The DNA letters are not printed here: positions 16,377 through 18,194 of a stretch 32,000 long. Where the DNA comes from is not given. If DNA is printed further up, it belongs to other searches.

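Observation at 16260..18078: Orphan TnpB RNA-guided nuclease element with an omega-RNA-like structured 3' end and no transposase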

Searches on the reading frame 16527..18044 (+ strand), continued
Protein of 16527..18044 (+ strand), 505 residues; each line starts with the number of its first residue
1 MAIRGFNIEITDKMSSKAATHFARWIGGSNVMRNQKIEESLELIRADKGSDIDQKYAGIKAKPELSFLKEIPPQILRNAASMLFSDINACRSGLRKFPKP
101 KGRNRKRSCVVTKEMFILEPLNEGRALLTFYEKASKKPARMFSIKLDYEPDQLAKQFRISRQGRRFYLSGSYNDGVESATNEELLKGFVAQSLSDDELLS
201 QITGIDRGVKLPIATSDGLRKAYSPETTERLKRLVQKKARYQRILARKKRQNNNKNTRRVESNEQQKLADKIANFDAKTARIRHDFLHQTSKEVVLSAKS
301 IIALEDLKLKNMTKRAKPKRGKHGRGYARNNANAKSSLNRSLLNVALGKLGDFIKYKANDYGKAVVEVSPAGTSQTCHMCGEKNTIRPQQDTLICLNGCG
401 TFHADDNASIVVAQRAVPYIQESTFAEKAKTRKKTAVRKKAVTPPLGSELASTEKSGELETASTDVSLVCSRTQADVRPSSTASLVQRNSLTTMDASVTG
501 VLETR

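Call 26: find_related_loci(query=A1, collection=viral_contigs, flank=2500)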
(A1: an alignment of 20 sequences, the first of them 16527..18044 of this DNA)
Query A1 (505 aa) in viral_contigs; peptide patterns used: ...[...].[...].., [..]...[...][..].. (x = any residue, [..] = any of these).
145 stretches matched a pattern; 1 encode a relative of the query (tblastn E <= 1e-3); 1 distinct loci.
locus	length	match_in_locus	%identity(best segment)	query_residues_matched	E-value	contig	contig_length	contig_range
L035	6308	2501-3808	48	1-440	1e-121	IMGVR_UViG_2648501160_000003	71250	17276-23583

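Call 38: search_solved_structures(query=window:16527-18044:+, max_evalue=0.001, show_alignments=2)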
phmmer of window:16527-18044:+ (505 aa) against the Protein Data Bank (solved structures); distinct sequences matched with E-value up to 0.001: 9.
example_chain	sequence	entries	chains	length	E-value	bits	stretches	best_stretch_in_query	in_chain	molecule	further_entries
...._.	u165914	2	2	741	1.2e-17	67.3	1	202-408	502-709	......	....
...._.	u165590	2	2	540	1.7e-13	53.6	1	188-427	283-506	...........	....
9yyg_A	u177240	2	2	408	1.6e-12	50.4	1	202-417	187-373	AI-designed RNA-guided nuclease | AI-generated RNA-guided nuclease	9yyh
8bf8_A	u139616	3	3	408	1.2e-07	34.3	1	343-417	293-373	RNA-guided DNA endonuclease TnpB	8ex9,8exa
8h1j_A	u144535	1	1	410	1.2e-07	34.3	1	343-417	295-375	RNA-guided DNA endonuclease TnpB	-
9nzp_A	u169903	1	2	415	2.3e-06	30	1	335-422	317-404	IS200/IS605 family element transposase accessory protein TnpB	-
23vu_A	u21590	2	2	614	4.1e-05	25.9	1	274-422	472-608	UnCas12m4a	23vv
9nzo_B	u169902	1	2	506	0.0001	24.6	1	167-397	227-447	Cas12f Effector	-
9nzr_A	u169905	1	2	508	0.0001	24.6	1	167-397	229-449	Cas12f Nuclease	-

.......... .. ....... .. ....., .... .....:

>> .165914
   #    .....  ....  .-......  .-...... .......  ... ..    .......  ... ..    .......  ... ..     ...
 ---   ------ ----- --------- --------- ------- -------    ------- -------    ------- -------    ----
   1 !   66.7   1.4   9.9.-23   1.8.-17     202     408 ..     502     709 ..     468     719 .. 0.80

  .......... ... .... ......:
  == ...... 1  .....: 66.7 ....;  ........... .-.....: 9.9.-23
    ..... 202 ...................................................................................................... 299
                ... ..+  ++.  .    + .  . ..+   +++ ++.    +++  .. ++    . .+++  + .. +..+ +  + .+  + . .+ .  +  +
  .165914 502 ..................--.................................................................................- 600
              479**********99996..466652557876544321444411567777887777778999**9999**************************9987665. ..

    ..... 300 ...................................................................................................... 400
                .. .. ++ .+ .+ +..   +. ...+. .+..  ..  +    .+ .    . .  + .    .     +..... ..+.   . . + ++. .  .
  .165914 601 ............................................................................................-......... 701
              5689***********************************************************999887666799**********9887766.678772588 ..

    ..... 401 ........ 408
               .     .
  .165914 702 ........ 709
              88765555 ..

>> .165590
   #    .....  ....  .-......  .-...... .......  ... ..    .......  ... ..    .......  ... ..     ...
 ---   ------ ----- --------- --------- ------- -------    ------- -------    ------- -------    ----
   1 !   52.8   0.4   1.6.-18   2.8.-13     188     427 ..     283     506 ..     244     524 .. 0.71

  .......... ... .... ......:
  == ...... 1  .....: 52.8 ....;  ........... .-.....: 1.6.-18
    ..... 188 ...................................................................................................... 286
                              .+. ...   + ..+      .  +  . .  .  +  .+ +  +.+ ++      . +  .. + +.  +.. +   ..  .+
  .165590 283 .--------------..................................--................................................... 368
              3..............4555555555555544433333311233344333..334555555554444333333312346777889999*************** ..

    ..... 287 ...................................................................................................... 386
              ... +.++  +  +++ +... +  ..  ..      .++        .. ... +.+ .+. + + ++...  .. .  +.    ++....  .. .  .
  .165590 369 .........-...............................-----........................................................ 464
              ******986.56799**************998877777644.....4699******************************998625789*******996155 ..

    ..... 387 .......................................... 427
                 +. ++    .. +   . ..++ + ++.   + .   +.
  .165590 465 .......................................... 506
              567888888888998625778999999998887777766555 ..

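Call 44: search_protein_families(library=pfam, proteins=[L001:3475-3927:-], max_evalue=0.01)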
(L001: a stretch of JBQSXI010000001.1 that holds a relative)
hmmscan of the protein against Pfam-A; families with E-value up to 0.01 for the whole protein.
L001:3475-3927:- (151 aa): 1 family
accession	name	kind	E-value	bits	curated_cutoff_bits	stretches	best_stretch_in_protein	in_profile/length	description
PF01797.21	Y1_Tnp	-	1.9e-38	131.8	23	1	10-131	1-121/121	Transposase IS200 like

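Call 53: list_cluster_members(proteins=[P0001, window:16527-18041:+, P0008])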
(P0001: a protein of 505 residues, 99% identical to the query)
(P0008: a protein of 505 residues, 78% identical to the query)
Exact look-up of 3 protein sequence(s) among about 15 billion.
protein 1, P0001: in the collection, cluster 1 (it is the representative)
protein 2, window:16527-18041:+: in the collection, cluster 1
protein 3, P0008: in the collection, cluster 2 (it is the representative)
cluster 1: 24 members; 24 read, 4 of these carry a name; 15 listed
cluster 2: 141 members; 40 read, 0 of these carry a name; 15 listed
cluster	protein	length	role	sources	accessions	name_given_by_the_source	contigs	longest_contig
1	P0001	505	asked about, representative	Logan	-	-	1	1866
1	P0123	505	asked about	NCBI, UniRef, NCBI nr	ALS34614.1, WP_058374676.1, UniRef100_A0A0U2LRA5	hypothetical protein PTRA_b0078 [Pseudoalteromonas translucida KMM 520] | Transposase n=1 Tax=Pseudoalteromonas translucida KMM 520 TaxID=1315283 ... | RNA-guided endonuclease TnpB family protein [Pseudoalteromonas translucida]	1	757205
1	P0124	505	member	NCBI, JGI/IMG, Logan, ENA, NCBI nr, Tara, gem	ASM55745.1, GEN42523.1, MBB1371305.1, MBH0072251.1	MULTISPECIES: RNA-guided endonuclease TnpB family protein [Pseudoalteromonas] | strand:+ start:13786 stop:15303 length:1518 start_codon:yes stop_codon:yes ...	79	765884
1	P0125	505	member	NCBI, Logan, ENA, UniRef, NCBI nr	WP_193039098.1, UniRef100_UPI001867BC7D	RNA-guided endonuclease InsQ/TnpB family protein [Pseudoalteromonas nigrifaciens] | RNA-guided endonuclease InsQ/TnpB family protein n=1 Tax=Pseudoalteromonas nigrifaciens ... | RNA-guided endonuclease TnpB family protein [Pseudoalteromonas nigrifaciens]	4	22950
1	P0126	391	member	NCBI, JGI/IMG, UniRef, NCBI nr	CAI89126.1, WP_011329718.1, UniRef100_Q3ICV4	RNA-guided endonuclease InsQ/TnpB family protein [Pseudoalteromonas translucida] | Transposase n=2 Tax=Pseudoalteromonas TaxID=53246 RepID=Q3ICV4_PSET1 | RNA-guided endonuclease TnpB family protein [Pseudoalteromonas translucida]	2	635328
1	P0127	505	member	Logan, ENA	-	-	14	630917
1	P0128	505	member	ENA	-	-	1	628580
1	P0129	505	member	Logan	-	-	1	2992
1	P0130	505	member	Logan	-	-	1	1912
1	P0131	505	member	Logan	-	-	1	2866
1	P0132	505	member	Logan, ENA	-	-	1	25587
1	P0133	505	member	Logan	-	-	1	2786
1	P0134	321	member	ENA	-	-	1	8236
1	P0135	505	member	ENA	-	-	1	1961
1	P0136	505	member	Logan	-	-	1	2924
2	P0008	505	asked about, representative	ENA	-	-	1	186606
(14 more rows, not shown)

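Call 54: find_encoding_contigs(protein=P0124, flank=3000, max_places=10)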
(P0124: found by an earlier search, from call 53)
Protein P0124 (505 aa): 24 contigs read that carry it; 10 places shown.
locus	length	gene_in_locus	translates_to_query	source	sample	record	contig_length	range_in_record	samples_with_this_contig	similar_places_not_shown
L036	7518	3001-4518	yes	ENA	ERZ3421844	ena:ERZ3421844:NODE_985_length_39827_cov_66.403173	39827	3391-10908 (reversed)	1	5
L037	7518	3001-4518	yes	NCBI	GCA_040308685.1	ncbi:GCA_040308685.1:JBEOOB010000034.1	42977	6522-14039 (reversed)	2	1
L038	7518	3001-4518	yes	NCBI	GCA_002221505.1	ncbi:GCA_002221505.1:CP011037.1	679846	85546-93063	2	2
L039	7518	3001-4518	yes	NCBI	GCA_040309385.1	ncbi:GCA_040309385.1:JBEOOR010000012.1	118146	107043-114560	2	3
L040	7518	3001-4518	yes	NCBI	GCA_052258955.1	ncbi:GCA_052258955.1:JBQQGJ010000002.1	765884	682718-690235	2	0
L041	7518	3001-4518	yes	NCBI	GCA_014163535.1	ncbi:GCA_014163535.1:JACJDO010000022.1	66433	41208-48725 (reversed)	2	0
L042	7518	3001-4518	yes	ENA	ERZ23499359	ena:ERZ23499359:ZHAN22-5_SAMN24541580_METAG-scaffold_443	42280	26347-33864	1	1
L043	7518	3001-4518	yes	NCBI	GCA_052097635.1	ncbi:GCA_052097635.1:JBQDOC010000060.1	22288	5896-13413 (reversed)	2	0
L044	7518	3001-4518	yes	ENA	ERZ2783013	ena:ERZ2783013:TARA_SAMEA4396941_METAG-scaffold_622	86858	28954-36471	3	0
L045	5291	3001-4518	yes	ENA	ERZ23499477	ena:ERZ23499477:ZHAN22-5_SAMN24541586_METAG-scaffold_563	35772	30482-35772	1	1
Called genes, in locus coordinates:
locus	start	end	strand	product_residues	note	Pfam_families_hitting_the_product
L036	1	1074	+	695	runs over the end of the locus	PF07715:Plug, PF00593:TonB_dep_Rec_b-barrel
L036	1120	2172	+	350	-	PF05171:HemS, PF06228:ChuX_HutX, PF05171:HemS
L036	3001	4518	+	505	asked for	PF01385:OrfB_IS605, PF07282:Cas12f1-like_TNB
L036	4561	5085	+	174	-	PF00990:GGDEF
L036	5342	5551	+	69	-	PF00313:CSD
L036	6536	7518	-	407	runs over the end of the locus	PF01773:Nucleos_tra2_N, PF07670:Gate, PF07662:Nucleos_tra2_C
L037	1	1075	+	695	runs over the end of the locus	PF07715:Plug, PF00593:TonB_dep_Rec_b-barrel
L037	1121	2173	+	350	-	PF05171:HemS, PF06228:ChuX_HutX, PF05171:HemS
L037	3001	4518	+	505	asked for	PF01385:OrfB_IS605, PF07282:Cas12f1-like_TNB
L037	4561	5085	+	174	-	PF00990:GGDEF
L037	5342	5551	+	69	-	PF00313:CSD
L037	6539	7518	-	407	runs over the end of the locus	PF01773:Nucleos_tra2_N, PF07670:Gate, PF07662:Nucleos_tra2_C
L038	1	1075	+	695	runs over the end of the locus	PF07715:Plug, PF00593:TonB_dep_Rec_b-barrel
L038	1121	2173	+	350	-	PF05171:HemS, PF06228:ChuX_HutX, PF05171:HemS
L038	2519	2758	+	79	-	-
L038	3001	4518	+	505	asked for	PF01385:OrfB_IS605, PF07282:Cas12f1-like_TNB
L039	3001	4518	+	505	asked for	PF01385:OrfB_IS605, PF07282:Cas12f1-like_TNB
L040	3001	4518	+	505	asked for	PF01385:OrfB_IS605, PF07282:Cas12f1-like_TNB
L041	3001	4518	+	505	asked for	PF01385:OrfB_IS605, PF07282:Cas12f1-like_TNB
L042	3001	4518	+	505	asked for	PF01385:OrfB_IS605, PF07282:Cas12f1-like_TNB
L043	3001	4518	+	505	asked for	PF01385:OrfB_IS605, PF07282:Cas12f1-like_TNB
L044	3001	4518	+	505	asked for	PF01385:OrfB_IS605, PF07282:Cas12f1-like_TNB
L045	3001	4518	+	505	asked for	PF01385:OrfB_IS605, PF07282:Cas12f1-like_TNB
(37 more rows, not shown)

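Call 61: predict_structure(alignment_id=A1)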
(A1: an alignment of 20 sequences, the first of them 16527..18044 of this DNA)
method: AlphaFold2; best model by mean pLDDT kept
length: 505 residues; sequences in the alignment: 20
mean_pLDDT: 75.5   pTM: 0.52
mean pLDDT of the five models: 75.5, 73.8, 73.5, 72.5, 69.8
residues with pLDDT >= 90: 193; 70-90: 175; 50-70: 26; < 50: 111
segments of 3 or more residues with pLDDT < 50: 309-316, 329-346, 424-505
pLDDT, mean of each block of 10 residues (from residue 1): 77 91 94 94 91 91 91 93 91 86 84 92 89 81 91 91 90 73 84 90 84 89 89 90 89 74 88 86 85 92 75 46 53 43 53 85 87 88 89 92 93 92 54 36 33 28 28 29 29 31 31
secondary structure, 60 per line:
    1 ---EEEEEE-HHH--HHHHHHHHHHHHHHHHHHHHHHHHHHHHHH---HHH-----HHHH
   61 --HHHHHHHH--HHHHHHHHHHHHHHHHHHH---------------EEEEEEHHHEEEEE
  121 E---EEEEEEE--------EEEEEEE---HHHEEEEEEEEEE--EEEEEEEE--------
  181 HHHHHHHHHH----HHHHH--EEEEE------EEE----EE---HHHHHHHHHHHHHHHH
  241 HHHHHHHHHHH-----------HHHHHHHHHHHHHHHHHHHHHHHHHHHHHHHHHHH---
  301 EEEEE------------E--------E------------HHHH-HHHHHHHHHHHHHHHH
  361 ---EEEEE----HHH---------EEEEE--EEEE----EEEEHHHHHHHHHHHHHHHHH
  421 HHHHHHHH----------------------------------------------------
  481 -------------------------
elements in order: E4-9 H16-45 H57-60 H63-70 H73-91 E107-112 E116-121 E125-131 E140-146 E153-162 E165-172 H181-190 H195-199 E202-206 E213-215 H225-251 H263-297 E301-305 H340-343 H345-360 E364-368 E385-389 E392-395 E400-403 H404-428

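Call 65: fold_search(model_id=the predicted structure, library=pdb)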
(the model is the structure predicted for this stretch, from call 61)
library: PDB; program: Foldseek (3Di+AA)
matches with E <= 10: 294; with E <= 0.001: 55
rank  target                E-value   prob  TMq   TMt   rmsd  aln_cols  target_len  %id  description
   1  8h1j_A                1.7e-14  1.00  0.44  0.58   7.8       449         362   17  Cryo-EM structure of the TnpB-omegaRNA-target DNA ternary complex (released 2023-04-12)
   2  8iaz_A                3.0e-14  1.00  0.46  0.58   8.5       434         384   19  Cryo-EM structure of the ISFba1 TnpB-reRNA-dsDNA complex (released 2024-04-17)
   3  9nzq_A                2.3e-13  1.00  0.47  0.54   8.7       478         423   15  Cryo-EM structure of OsCas12f-gRNA-DNA ternary complex. State II (released 2026-04-08)
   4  8j12_A                2.5e-13  1.00  0.42  0.47   9.8       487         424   15  Cryo-EM structure of the AsCas12f-sgRNA-target DNA ternary complex (released 2023-09-27)
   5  8j1j_A                3.5e-13  1.00  0.40  0.45   9.9       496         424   16  Cryo-EM structure of the AsCas12f-YHAM-sgRNAS3-5v7-target DNA (released 2023-09-27)
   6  8j3r_A                6.1e-13  1.00  0.44  0.51   9.3       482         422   16  Cryo-EM structure of the AsCas12f-HKRA-sgRNAS3-5v7-target DNA (released 2023-09-27)
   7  8dzj_A                6.4e-13  1.00  0.43  0.50   8.5       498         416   15  Cryo-EM structure of Acidibacillus sulfuroxidans Cas12f in complex with sgRNA and target DNA (released 2023-07-12)
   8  8j3r_B                2.5e-12  1.00  0.26  0.32  16.4       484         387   18  Cryo-EM structure of the AsCas12f-HKRA-sgRNAS3-5v7-target DNA (released 2023-09-27)
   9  8j12_B                4.8e-12  1.00  0.27  0.35  16.9       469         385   18  Cryo-EM structure of the AsCas12f-sgRNA-target DNA ternary complex (released 2023-09-27)
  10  7wju_A                7.1e-12  1.00  0.43  0.52   8.5       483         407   16  Cryo-EM structure of the AsCas12f1-sgRNAv1-dsDNA ternary complex (released 2023-01-18)
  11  9nzs_A                3.1e-11  1.00  0.41  0.47  10.2       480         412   15  Cryo-EM structure of OsCas12f-gRNA-DNA ternary complex. State III (released 2026-04-08)
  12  9i8y_A                4.5e-11  1.00  0.43  0.51   9.0       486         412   14  SpCas12Cas12f1 in complex with sgRNA and cognate DNA (released 2025-07-23)
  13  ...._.                6.0e-11  1.00  0.37  0.35  11.6       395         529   18  Structure of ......-TrxA-guide RNA-target DNA complex(29nt TS and 11nt NTS) (released 2025-09-10)
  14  8j1j_B                6.6e-11  1.00  0.26  0.32  16.8       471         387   17  Cryo-EM structure of the AsCas12f-YHAM-sgRNAS3-5v7-target DNA (released 2023-09-27)
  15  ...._A                2.3e-10  1.00  0.37  0.33  12.1       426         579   17  Structure of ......-TrxA-guide RNA-target DNA complex(33-bp dsDNA) (released 2025-09-10)
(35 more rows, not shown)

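Call 74: find_homologous_proteins(query=L020:75-527:-, max_evalue=1e-20)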
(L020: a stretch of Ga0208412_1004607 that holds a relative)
Query L020:75-527:- (151 aa): 1097 proteins with E <= 1e-20 among 1138 candidates; the best 120 are listed.
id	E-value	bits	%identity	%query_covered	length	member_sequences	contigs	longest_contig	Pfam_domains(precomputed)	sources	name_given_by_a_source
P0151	6.6e-95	333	95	100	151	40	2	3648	PF01797.22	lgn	-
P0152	2.4e-86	305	87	98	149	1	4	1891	PF01797.22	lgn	-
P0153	2.9e-85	302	86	98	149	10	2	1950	PF01797.22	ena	-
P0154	7.2e-83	294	81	99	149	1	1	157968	PF01797.22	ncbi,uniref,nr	ncbi:IS200/IS605 family transposase [Marinomonas algarum]|uniref:IS200/IS605 family transposase n=1 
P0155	1.5e-81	290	83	98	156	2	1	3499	PF01797.22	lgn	-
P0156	2.5e-80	286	84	97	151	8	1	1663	PF01797.22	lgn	-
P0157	2.8e-78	279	79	99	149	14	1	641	PF01797.22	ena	-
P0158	8.0e-76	271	77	97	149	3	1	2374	PF01797.22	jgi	jgi:putative transposase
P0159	6.8e-74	265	74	97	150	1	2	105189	PF01797.22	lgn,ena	-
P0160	3.1e-73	263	72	97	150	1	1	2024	PF01797.22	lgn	-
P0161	8.1e-73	261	74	98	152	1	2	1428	PF01797.22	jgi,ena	jgi:putative transposase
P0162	4.0e-72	259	74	97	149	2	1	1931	PF01797.22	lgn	-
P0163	5.4e-72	259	72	98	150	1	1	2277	PF01797.22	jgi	jgi:putative transposase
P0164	8.1e-72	258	73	97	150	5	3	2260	PF01797.22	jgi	jgi:putative transposase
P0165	9.3e-72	258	73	97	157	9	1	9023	PF01797.22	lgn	-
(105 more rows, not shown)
